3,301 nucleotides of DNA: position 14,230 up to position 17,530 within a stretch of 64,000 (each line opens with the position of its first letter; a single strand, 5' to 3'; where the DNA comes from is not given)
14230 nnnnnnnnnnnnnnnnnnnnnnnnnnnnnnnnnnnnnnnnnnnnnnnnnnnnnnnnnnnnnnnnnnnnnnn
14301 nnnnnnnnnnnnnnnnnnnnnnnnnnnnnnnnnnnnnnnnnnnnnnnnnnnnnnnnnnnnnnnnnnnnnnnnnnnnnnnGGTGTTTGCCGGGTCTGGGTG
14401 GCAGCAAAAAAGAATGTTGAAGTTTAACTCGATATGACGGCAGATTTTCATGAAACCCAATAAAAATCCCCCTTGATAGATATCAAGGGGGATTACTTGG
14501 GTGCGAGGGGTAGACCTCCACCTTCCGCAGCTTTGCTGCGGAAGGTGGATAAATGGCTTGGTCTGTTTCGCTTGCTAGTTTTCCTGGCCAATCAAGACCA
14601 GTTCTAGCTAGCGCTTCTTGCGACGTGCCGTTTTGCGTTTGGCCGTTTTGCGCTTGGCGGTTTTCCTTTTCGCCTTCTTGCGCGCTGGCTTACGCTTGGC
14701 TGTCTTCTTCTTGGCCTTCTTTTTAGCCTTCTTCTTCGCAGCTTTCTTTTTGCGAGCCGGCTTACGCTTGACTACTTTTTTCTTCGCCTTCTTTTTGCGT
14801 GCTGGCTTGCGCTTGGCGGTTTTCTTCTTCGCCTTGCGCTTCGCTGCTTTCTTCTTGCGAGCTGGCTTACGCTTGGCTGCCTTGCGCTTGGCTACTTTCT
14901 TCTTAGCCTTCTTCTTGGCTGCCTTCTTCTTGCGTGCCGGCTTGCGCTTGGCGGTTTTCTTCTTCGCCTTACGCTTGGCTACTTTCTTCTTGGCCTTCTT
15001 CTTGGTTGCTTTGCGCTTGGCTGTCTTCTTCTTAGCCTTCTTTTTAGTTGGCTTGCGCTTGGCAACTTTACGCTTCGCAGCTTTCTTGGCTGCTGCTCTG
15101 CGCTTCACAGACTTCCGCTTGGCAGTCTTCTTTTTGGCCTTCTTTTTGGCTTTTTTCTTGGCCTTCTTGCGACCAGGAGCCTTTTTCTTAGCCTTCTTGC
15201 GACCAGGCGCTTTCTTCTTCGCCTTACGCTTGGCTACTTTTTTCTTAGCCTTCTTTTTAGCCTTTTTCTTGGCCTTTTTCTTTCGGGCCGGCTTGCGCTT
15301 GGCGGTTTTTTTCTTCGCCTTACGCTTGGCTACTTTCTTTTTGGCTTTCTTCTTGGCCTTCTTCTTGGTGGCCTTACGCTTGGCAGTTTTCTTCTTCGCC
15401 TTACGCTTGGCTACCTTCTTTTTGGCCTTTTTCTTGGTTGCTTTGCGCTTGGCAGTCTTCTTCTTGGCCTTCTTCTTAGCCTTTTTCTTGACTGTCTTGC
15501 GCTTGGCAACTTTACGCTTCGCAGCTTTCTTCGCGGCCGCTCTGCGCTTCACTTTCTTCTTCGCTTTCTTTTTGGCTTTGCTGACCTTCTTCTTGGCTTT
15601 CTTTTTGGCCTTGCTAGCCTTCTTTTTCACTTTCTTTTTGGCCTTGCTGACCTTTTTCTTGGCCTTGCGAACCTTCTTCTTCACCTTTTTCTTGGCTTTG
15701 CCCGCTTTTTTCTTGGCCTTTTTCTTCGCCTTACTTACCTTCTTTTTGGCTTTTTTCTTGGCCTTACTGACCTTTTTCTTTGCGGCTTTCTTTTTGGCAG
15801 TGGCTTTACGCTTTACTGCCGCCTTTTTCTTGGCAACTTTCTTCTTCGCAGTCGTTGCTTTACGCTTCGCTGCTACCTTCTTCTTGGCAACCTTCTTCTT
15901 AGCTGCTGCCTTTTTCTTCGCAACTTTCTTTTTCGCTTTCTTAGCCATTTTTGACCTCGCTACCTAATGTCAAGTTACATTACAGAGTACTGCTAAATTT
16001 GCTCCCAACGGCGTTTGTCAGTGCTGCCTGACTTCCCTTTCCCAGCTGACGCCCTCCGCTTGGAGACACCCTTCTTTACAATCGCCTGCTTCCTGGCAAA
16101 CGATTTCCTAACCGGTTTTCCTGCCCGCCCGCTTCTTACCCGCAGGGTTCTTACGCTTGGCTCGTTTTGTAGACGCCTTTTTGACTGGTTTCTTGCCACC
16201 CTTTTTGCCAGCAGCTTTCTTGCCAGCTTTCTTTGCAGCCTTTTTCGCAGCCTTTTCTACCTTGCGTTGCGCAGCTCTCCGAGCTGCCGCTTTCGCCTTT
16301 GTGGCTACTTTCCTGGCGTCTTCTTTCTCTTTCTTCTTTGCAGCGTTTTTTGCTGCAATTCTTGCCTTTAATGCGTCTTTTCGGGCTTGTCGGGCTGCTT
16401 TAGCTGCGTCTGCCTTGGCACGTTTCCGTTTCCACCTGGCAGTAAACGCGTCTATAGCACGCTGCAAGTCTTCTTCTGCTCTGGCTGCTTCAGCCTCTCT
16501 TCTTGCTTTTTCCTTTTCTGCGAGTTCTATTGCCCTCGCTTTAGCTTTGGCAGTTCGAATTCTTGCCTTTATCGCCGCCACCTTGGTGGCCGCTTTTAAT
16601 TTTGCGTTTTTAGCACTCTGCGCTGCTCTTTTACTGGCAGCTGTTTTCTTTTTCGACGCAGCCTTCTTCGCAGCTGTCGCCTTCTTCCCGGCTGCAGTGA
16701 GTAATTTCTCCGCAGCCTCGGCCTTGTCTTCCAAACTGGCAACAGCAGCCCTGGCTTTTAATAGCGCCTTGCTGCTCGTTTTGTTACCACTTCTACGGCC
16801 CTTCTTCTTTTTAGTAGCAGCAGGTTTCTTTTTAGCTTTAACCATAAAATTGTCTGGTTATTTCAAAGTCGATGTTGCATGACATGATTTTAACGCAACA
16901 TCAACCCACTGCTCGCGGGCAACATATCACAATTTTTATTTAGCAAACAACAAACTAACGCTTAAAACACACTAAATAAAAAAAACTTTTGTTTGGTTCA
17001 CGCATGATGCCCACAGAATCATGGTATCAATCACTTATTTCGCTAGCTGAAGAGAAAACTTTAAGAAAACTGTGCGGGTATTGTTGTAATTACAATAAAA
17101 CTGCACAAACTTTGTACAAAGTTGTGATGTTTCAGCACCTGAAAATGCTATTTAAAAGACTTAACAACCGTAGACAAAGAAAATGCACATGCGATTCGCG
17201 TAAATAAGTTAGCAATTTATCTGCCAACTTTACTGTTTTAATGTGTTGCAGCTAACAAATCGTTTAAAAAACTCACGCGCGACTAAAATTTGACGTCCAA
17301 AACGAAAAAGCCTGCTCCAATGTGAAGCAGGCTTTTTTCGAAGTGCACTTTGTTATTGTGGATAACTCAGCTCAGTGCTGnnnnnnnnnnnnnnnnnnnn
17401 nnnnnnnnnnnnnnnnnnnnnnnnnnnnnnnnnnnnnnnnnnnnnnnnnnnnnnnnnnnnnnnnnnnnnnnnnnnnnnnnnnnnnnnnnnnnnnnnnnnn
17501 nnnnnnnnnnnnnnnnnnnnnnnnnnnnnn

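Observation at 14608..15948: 446-residue protein built from only nine residue types, mostly Lys, with no acidic, aromatic or large hydrophobic residues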

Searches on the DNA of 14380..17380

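Call 70: search_rna_families(source=window, start=14380, end=17380, threshold=evalue, max_evalue=1)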
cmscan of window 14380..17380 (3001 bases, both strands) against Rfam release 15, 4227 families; matches with E-value up to 1: 6.
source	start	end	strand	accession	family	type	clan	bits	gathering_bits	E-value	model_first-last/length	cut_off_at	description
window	14459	14559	-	RF00515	PyrR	Cis-reg;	-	33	54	0.05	1-115/115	no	PyrR binding site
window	17302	17361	-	RF00506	Thr_leader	Cis-reg; leader;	-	32.3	55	0.0018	1-118/118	no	Threonine operon leader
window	14452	14501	-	RF04343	Plastid-psbA-2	Cis-reg;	CL00153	24.6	55.8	0.13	1-60/60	no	Plastid-psbA-2 3UTR RNA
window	17289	17341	+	RF00506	Thr_leader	Cis-reg; leader;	-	23.9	55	0.17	1-118/118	no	Threonine operon leader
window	16928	17055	+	RF01669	P14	Gene; sRNA;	-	19.6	45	0.99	1-146/146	no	Pseudomonas sRNA P14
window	17218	17338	+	RF01474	rli42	Gene; sRNA;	-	18.9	80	0.43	1-171/171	no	Listeia sRNA rli42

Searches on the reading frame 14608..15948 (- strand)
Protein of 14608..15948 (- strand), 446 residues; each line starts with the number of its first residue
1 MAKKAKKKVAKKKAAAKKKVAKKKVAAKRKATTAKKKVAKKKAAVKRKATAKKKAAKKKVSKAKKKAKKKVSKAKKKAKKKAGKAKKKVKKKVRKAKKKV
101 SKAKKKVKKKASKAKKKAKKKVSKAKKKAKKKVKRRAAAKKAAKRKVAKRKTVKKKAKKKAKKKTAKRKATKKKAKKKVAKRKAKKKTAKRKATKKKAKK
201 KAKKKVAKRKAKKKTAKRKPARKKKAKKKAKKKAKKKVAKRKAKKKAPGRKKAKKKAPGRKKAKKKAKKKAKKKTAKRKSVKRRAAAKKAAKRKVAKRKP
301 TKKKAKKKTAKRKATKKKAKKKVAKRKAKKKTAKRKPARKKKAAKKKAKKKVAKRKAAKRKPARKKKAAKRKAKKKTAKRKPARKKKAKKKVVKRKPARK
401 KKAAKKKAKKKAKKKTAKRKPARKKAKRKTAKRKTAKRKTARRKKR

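Call 7: search_protein_families(library=pfam, proteins=[window:14608-15948:-], max_evalue=0.1)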
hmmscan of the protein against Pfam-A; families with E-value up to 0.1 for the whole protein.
window:14608-15948:- (446 aa): 0 families

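Call 8: find_homologous_proteins(query=window:14608-15948:-, max_evalue=0.001)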
Query window:14608-15948:- (446 aa): 32 proteins with E <= 0.001 among 8000 candidates.
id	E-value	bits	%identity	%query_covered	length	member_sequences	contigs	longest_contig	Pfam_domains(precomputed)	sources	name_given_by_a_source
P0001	6.0e-11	60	-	-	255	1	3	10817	PF01978.26,PF03965.23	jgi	-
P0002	7.2e-9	54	67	7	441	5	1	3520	PF00056.30,PF02866.24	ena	-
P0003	1.5e-8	53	-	-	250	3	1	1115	PF01978.26,PF03965.23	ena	-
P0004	4.7e-7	48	-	-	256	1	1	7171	PF03965.23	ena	-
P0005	5.8e-7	47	-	-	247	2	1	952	PF03965.23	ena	-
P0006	2.2e-6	45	-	-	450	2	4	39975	PF00941.28,PF03450.23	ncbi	-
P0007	1.1e-5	43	-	-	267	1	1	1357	PF01978.26,PF03965.23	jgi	jgi:predicted transcriptional regulator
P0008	1.3e-5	43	-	-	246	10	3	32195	PF03965.23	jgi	jgi:predicted transcriptional regulator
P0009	1.7e-5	43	-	-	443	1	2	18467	PF00406.30,PF05191.21,PF07382.17,PF13207.13,PF13238.13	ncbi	-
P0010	2.2e-5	42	-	-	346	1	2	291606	PF00406.30,PF05191.21,PF13671.13,PF13207.13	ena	-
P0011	2.6e-5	42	-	-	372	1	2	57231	PF00406.30,PF05191.21,PF07382.17,PF13207.13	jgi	-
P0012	7.9e-5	40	-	-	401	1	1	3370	PF00406.30,PF05191.21,PF13207.13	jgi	jgi:adenylate kinase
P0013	8.4e-5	40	67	4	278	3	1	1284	PF07382.17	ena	-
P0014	1.3e-4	40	-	-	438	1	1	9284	PF00406.30,PF05191.21,PF13207.13,PF13238.13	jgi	jgi:adenylate kinase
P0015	1.4e-4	40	-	-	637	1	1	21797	PF20629.3,PF04295.19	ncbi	ncbi:MAG: UxaA family hydrolase, partial [Rhodospirillales bacterium]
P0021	3.1e-4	38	-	-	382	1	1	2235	PF21157.3,PF01258.24,PF07382.17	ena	-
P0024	3.4e-4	38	-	-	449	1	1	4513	PF00406.30,PF05191.21,PF07382.17,PF13207.13,PF13238.13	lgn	-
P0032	1.0e-3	37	-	-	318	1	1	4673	PF21157.3,PF01258.24,PF07382.17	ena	-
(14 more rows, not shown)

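Call 9: find_encoding_contigs(protein=window:14608-15948:-, flank=6000, max_places=6)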
Protein window:14608-15948:- (446 aa): 4 contigs read that carry it; 1 place shown.
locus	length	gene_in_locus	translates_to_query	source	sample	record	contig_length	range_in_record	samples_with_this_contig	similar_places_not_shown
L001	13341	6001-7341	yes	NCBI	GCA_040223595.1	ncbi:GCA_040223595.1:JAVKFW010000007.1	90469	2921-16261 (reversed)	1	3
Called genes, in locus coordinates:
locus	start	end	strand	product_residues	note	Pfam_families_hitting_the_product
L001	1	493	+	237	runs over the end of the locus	PF11967:RecO_N, PF02565:RecO_C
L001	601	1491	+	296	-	PF00291:PALP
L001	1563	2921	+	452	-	PF01938:TRAM (faint), PF02475:TRM5-TYW2_MTfase (faint), PF05958:tRNA_U5-meth_tr, PF05175:MTS (weak), PF01189:Methyltr_RsmB-F (weak), PF13847:Methyltransf_31, PF13649:Methyltransf_25, PF05958:tRNA_U5-meth_tr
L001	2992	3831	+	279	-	PF01503:PRA-PH (faint), PF03819:MazG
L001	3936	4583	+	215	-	PF00406:ADK, PF13207:AAA_17, PF05191:ADK_lid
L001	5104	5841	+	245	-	-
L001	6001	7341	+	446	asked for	-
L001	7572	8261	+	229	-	PF00814:TsaD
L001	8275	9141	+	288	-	PF02673:BacA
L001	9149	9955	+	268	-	PF04445:SAM_MT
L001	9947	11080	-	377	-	PF01546:Peptidase_M20, PF07687:M20_dimer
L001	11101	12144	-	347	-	PF14790:THDPS_N (weak), PF14789:THDPS_M, PF14602:Hexapep_2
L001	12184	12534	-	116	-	PF03960:ArsC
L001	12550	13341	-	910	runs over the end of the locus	PF01909:NTP_transf_2, PF08335:GlnD_UR_UTase, PF27444:GlnD_3rd, PF24931:ACT_ACR9_3rd (faint), PF01966:HD, PF27446:GlnD_5th, PF01842:ACT, PF26956:ACT_ACR_D1 (weak), +1 more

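Call 10: list_cluster_members(proteins=[window:14608-15945:-, window:16108-16842:-, window:13688-14404:-, window:17367-18011:-])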
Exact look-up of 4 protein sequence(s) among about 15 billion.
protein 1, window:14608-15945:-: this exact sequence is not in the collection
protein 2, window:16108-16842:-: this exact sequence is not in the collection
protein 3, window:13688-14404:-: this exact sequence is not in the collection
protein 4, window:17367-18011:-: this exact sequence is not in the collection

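Call 27: search_protein_families(library=ncbifam, proteins=[window:14608-15948:-], max_evalue=1)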
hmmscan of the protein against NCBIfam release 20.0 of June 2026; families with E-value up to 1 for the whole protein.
window:14608-15948:- (446 aa): 0 families

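Call 29: find_encoding_contigs(protein=P0010, flank=5000, max_places=1)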
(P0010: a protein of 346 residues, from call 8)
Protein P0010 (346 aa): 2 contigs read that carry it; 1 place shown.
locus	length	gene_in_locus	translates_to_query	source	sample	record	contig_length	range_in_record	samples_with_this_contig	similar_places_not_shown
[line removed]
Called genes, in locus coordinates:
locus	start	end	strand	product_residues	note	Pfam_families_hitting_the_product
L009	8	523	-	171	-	PF00149:Metallophos (weak), PF12850:Metallophos_2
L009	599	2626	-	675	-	PF03030:H_PPase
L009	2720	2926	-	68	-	-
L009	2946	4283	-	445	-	PF00365:PFK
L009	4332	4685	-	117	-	-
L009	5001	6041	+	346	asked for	PF00406:ADK, PF13207:AAA_17, PF13671:AAA_33 (weak), PF05191:ADK_lid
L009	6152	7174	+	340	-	PF00490:ALAD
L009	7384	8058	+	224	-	PF01865:PhoU_div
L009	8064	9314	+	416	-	PF01384:PHO4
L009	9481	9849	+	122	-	PF06155:GBBH-like_N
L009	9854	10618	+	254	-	PF01209:Ubie_methyltran, PF01135:PCMT, PF01170:UPF0020 (weak), PF13489:Methyltransf_23, PF13847:Methyltransf_31, PF08241:Methyltransf_11, PF08242:Methyltransf_12, PF13649:Methyltransf_25, +3 more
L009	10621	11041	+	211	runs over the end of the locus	PF02036:SCP2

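Call 30: find_encoding_contigs(protein=P0009, flank=5000, max_places=1)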
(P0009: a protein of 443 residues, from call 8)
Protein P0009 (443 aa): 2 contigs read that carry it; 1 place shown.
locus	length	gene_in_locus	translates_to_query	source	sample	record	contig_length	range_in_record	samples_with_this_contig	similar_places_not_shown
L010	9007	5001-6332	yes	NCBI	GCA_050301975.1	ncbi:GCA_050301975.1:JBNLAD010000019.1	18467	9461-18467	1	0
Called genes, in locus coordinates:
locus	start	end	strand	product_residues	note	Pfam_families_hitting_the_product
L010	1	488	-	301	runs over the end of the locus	PF01545:Cation_efflux, PF16916:ZT_dimer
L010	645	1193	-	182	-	PF00719:Pyrophosphatase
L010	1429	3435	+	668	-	PF03030:H_PPase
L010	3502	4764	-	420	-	PF00365:PFK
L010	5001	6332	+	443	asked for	PF00406:ADK, PF13207:AAA_17, PF13238:AAA_18 (weak), PF05191:ADK_lid, PF07382:HC2 (weak)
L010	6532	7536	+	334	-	PF00490:ALAD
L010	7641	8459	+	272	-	PF08501:Shikimate_dh_N, PF01488:Shikimate_DH, PF18317:SDH_C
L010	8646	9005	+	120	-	?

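Call 69: predict_structure(protein=window:14608-15948:-)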
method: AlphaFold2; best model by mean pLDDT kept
length: 446 residues; sequences in the alignment: 1
mean_pLDDT: 79.6   pTM: 0.20
mean pLDDT of the five models: 79.6, 76.6, 72.5, 70.1, 69.1
residues with pLDDT >= 90: 27; 70-90: 357; 50-70: 48; < 50: 14
segments of 3 or more residues with pLDDT < 50: 61-63, 250-255
pLDDT, mean of each block of 10 residues (from residue 1): 77 86 87 82 71 55 56 74 76 77 71 72 81 83 86 87 87 86 86 87 86 83 83 78 60 48 70 79 81 71 72 82 83 84 86 87 86 87 85 86 87 86 90 92 84
secondary structure, 60 per line:
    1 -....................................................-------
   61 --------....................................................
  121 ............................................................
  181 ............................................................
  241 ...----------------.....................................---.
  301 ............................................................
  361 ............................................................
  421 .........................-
elements in order: H2-53 H69-243 H260-296 H300-445

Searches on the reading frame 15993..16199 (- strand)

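Call 7: search_protein_families(library=pfam, proteins=[window:15993-16199:-], max_evalue=0.1)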
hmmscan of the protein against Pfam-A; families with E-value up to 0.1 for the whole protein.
window:15993-16199:- (68 aa): 1 family
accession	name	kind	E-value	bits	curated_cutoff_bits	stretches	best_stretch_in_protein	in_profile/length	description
PF17729.6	DUF5569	-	0.023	15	37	1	16-67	76-127/225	Family of unknown function (DUF5569)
